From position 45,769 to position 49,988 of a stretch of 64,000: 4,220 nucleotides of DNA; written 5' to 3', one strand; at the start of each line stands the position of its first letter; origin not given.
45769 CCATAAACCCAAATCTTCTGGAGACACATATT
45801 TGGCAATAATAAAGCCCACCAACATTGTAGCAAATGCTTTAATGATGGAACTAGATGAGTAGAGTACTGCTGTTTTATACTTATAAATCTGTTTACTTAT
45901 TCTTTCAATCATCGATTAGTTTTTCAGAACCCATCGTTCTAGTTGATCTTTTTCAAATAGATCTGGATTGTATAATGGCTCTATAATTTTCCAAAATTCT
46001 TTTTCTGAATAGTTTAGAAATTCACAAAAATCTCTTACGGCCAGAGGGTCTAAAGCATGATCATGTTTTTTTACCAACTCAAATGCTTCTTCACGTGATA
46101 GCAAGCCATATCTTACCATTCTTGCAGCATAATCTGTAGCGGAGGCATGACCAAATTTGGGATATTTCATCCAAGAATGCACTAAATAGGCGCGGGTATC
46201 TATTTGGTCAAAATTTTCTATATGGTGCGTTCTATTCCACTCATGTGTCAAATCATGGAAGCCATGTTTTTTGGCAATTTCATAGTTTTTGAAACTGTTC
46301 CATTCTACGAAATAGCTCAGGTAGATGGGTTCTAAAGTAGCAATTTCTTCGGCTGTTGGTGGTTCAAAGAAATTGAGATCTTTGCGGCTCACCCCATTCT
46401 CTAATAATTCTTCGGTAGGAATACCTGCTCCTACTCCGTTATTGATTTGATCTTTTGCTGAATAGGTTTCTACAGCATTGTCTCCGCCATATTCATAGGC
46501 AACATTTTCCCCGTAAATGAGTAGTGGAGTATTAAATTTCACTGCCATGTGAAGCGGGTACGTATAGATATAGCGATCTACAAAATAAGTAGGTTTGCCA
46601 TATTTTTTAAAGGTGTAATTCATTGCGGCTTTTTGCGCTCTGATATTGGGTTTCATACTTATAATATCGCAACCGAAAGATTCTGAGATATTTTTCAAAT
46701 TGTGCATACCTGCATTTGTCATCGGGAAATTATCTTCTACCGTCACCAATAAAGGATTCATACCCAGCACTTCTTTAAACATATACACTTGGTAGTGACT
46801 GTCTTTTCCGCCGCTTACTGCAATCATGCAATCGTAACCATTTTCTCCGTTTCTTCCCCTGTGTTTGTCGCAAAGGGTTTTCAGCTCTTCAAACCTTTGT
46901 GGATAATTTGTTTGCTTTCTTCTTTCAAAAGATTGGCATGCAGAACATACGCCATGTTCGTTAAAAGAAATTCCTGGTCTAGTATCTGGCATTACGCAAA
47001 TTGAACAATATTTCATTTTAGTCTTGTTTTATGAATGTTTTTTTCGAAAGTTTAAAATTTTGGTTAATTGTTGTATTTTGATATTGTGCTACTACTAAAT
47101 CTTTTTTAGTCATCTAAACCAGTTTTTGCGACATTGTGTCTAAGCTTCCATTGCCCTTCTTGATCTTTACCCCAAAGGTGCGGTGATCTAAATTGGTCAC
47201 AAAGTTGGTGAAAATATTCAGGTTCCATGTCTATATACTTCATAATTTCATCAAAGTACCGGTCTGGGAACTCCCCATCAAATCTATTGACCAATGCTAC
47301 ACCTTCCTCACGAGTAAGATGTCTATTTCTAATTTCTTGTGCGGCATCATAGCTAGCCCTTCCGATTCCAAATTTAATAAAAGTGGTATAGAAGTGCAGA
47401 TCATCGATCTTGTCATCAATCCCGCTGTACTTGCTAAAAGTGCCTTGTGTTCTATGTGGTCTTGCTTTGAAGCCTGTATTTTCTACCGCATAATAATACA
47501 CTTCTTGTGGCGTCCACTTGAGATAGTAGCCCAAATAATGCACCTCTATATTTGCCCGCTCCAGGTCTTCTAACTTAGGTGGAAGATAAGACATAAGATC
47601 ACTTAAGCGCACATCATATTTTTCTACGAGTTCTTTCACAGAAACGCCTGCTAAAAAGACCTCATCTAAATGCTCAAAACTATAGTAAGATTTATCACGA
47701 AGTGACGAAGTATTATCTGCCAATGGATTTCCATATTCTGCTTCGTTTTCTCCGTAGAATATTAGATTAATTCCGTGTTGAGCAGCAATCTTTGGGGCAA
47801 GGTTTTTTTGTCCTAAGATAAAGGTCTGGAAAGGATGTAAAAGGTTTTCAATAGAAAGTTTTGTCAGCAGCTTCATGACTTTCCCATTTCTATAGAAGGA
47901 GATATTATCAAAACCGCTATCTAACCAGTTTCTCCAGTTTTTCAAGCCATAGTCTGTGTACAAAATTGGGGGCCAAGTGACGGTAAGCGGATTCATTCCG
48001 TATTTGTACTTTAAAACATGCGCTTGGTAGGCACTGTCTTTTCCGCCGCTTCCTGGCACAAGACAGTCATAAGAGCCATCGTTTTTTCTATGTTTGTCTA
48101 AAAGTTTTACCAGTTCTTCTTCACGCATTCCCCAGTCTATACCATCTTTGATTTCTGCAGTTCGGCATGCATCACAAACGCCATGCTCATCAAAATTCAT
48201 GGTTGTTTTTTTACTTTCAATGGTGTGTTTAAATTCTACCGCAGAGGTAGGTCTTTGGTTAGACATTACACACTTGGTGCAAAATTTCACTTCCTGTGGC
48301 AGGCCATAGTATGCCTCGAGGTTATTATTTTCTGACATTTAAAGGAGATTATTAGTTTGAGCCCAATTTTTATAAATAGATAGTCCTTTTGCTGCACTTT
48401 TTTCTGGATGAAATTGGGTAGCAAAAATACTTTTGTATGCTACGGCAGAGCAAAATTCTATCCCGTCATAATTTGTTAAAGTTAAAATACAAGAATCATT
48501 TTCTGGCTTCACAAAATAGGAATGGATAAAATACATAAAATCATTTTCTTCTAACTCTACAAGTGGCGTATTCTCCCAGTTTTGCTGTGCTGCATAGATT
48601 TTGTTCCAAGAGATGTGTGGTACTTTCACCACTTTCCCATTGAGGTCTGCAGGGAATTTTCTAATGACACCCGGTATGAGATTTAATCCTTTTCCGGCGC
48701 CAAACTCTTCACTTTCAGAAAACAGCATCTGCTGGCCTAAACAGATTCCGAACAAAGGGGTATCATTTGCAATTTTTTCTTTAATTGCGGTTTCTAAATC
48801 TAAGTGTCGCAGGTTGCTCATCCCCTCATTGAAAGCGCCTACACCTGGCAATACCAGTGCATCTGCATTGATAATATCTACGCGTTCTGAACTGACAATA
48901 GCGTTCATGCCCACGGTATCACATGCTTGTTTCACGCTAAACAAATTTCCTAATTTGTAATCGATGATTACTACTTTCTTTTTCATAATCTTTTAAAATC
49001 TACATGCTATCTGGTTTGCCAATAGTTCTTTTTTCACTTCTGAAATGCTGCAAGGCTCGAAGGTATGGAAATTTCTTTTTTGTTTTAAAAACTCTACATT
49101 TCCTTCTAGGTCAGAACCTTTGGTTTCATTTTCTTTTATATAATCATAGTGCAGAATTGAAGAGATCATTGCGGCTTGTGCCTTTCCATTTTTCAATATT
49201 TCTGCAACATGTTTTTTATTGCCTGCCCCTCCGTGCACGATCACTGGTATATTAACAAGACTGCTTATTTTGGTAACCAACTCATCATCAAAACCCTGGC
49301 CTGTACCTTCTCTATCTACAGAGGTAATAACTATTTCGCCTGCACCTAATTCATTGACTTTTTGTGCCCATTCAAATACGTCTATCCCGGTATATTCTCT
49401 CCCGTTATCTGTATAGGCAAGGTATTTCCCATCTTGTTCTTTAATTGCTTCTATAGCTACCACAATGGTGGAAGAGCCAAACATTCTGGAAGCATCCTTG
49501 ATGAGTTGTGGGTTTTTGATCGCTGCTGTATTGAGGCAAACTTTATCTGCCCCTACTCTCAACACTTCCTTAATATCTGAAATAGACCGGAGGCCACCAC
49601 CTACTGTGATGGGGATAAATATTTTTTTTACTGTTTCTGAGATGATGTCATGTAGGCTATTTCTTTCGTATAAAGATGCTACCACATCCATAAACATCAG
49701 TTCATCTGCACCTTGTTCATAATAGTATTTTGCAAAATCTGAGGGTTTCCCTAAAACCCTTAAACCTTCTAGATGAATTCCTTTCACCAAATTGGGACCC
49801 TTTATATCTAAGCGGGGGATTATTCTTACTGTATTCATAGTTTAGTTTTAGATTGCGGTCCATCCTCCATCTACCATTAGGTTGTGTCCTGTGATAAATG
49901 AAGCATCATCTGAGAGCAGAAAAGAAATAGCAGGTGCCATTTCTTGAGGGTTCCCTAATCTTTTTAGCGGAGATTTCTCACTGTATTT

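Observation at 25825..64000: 38-kb co-directional polysaccharide locus combining at least four nucleotide-sugar pathways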

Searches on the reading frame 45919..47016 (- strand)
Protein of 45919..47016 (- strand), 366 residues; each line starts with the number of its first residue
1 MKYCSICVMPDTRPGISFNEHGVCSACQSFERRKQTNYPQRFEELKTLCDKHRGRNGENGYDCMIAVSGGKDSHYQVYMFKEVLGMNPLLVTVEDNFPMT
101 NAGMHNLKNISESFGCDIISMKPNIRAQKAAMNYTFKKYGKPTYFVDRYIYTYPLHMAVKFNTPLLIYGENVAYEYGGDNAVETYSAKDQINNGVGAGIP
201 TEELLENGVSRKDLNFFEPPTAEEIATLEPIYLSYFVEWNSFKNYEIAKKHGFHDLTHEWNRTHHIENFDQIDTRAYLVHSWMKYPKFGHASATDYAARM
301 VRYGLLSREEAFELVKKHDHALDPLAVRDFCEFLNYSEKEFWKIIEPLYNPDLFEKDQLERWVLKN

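Call 5: search_protein_families(library=ncbifam, proteins=[window:45919-47016:-], max_evalue=1e-8)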
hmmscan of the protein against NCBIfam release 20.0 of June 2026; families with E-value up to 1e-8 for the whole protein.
window:45919-47016:- (366 aa): 1 family
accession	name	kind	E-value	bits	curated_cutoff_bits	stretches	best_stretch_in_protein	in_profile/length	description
TIGR03573.1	WbuX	subfamily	4.5e-106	355.2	203.2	1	1-346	1-344/344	N-acetyl sugar amidotransferase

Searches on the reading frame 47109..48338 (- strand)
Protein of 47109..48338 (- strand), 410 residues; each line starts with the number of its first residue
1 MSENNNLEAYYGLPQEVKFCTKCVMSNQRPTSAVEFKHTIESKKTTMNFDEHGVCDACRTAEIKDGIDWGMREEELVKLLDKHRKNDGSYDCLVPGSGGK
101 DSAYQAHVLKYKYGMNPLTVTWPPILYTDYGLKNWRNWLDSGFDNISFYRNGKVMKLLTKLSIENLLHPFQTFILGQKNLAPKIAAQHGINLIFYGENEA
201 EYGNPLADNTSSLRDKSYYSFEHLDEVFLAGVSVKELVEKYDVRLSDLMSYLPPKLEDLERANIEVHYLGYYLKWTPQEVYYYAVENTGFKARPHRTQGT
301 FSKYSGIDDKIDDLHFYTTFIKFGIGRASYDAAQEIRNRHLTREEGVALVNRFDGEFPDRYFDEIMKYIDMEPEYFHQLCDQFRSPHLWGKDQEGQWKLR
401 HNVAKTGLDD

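Call 5: search_protein_families(library=ncbifam, proteins=[window:47109-48338:-], max_evalue=1e-8)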
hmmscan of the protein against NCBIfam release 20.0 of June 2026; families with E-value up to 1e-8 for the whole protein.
window:47109-48338:- (410 aa): 1 family
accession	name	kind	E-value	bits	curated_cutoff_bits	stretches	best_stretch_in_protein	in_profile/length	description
TIGR03573.1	WbuX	subfamily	6.3e-104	348.1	203.2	1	17-380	1-343/344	N-acetyl sugar amidotransferase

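Call 14: find_related_loci(query=window:47109-48338:-, collection=genome_contigs, flank=10000)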
Query window:47109-48338:- (410 aa) in genome_contigs; peptide patterns used: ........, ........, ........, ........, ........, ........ (x = any residue, [..] = any of these).
599 stretches matched a pattern (row limit reached: there are more); 563 encode a relative of the query (tblastn E <= 1e-3); the best 80 are kept; 80 distinct loci.
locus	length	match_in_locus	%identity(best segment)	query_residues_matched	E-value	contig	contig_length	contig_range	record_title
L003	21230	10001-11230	90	1-410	0e+0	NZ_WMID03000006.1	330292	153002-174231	Flavobacterium sp. MC2016-06 FlavoMC2016-06_Reassembly_04-2024_contig_6, whole genome shotgun sequence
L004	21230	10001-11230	89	1-410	0e+0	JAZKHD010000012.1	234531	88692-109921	MAG: Bacteroidota bacterium isolate DC_RB_04_SPN110320-bin078_1 DCRB04SPN_B078_1_000000000012, whole genome shotgun sequ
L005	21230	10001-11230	88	1-410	0e+0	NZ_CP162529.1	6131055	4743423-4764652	Pedobacter foliorum strain LMG 31463 chromosome, complete genome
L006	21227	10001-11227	88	1-410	0e+0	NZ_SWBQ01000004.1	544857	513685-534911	Pedobacter frigoris strain RP-3-15 contig4, whole genome shotgun sequence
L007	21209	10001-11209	88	1-403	0e+0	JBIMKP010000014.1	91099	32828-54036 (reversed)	MAG: Bacteroidia bacterium isolate CCAP1403_21_bin-002 CCAP1403_21_bin-002_c14, whole genome shotgun sequence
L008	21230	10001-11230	86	1-410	0e+0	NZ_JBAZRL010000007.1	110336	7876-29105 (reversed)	MAG: Pedobacter sp. isolate SO_2017_GW1_147 NODE_1215_length_110336_cov_1.303560_OW334_2017, whole genome shotgun sequen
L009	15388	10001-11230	80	1-410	0e+0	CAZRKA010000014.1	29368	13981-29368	MAG TPA_asm: uncultured Chitinophaga sp. isolate SRP329715_co2_7 genome assembly, contig: NODE_3263_length_29368_cov_5.9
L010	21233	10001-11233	80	1-410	0e+0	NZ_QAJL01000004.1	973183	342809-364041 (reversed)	Pedobacter sp. KBW06 KBW6_GCCAAT_contig_4, whole genome shotgun sequence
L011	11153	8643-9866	78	1-410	0e+0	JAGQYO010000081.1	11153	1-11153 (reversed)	MAG: Flavobacteriales bacterium isolate HKST-UBA67 NODE_81_length_11153_cov_3.601120, whole genome shotgun sequence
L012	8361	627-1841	79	7-410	0e+0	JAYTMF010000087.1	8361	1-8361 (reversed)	MAG: Flavobacteriales bacterium isolate GFS_3499 GFS_3499_86, whole genome shotgun sequence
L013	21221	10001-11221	77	4-410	0e+0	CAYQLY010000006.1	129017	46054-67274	MAG TPA_asm: uncultured Cytophagales bacterium isolate SRP257259_co1_264 genome assembly, contig: NODE_108_length_129017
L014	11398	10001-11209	77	8-410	0e+0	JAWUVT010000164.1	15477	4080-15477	MAG: Flavobacteriales bacterium isolate HBSea_ice_MAG1511 BAT.1511_433503_flag=0_multi=7.0000_len=15477, whole genome sh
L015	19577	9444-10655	77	7-409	0e+0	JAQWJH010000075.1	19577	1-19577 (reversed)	MAG: Flavobacteriaceae bacterium isolate cluster1_bin.72 k141_671630, whole genome shotgun sequence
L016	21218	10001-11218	79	7-410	0e+0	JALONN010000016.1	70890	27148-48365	MAG: Raineya sp. isolate Prado078 scaffold_225, whole genome shotgun sequence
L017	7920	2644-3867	77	3-410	0e+0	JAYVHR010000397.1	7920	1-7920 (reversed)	MAG: Bacteriovoracaceae bacterium isolate GL49_Down_metabinner_6_sub GL49_Down_metabinner_6_sub_396, whole genome shotgu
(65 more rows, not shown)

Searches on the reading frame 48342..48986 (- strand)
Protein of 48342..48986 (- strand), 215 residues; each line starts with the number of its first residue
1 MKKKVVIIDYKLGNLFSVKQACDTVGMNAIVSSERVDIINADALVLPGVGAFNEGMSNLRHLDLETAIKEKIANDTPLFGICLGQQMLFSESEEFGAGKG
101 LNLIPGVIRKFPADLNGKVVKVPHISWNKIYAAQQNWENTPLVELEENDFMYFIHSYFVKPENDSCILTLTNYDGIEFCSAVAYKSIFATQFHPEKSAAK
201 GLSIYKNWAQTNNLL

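Call 5: search_protein_families(library=ncbifam, proteins=[window:48342-48986:-], max_evalue=1e-8)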
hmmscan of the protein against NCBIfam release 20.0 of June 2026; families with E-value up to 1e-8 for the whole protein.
window:48342-48986:- (215 aa): 2 families
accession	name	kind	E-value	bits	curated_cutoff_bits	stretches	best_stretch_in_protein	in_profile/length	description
TIGR01855.1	IMP_synth_hisH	equivalog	8.6e-60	201.9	105.4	1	5-210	1-197/198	imidazole glycerol phosphate synthase subunit HisH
NF010608.0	PRK14004.1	equivalog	1.1e-45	155.9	216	1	5-209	2-207/210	imidazole glycerol phosphate synthase subunit HisH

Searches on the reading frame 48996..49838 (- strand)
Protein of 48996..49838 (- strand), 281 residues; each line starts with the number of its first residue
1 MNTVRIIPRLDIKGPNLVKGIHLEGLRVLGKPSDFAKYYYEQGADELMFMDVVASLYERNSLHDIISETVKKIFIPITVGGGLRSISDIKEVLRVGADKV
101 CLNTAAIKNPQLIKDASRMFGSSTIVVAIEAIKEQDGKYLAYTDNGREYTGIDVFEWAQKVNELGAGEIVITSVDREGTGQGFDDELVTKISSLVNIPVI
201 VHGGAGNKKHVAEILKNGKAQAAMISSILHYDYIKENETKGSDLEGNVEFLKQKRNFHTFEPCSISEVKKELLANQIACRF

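Call 5: search_protein_families(library=ncbifam, proteins=[window:48996-49838:-], max_evalue=1e-8)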
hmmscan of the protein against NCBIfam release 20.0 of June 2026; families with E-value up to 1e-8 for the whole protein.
window:48996-49838:- (281 aa): 10 families
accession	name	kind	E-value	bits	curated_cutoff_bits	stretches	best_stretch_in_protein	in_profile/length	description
TIGR03572.1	WbuZ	equivalog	1.9e-80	269.5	299.7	1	1-231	1-232/232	glycosyl amidation-associated protein WbuZ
TIGR00735.1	hisF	equivalog_domain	3.1e-80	269.1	294.55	1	3-241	3-244/254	imidazole glycerol phosphate synthase subunit HisF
NF038364.1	AglZ_HisF2_fam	equivalog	7.6e-60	202.4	310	1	4-231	3-230/248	AglZ/HisF2 family acetamidino modification protein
NF010112.0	PRK13585.1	equivalog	1.9e-41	142.3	243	1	4-238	3-233/241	1-(5-phosphoribosyl)-5-[(5-phosphoribosylamino)methylideneamino]imidazole-4-carboxamide isomerase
TIGR00007.1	TIGR00007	equivalog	1.8e-33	116.1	228.95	1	6-235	1-227/231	1-(5-phosphoribosyl)-5-[(5-phosphoribosylamino)methylideneamino]imidazole-4-carboxamide isomerase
TIGR01919.1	hisA-trpF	equivalog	1.9e-21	76.7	306.45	1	29-217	30-214/243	bifunctional 1-(5-phosphoribosyl)-5-((5-phosphoribosylamino)methylideneamino)imidazole-4-carboxamide isomerase/phosphoribosylanthranilate is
NF010113.0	PRK13586.1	equivalog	1.5e-20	73.9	238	1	5-218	3-211/232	1-(5-phosphoribosyl)-5-((5-phosphoribosylamino)methylideneamino)imidazole-4-carboxamide isomerase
NF010114.0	PRK13587.1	equivalog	1.2e-16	61.1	305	1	42-231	44-226/234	1-(5-phosphoribosyl)-5-((5-phosphoribosylamino)methylideneamino)imidazole-4-carboxamide isomerase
NF003156.0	PRK04128.1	equivalog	7.7e-13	48.9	285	1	4-240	2-225/231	1-(5-phosphoribosyl)-5-((5-phosphoribosylamino)methylideneamino)imidazole-4-carboxamide isomerase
TIGR02129.1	hisA_euk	equivalog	6e-11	42.5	229.3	1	74-220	77-229/255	phosphoribosylformimino-5-aminoimidazole carboxamide ribotide isomerase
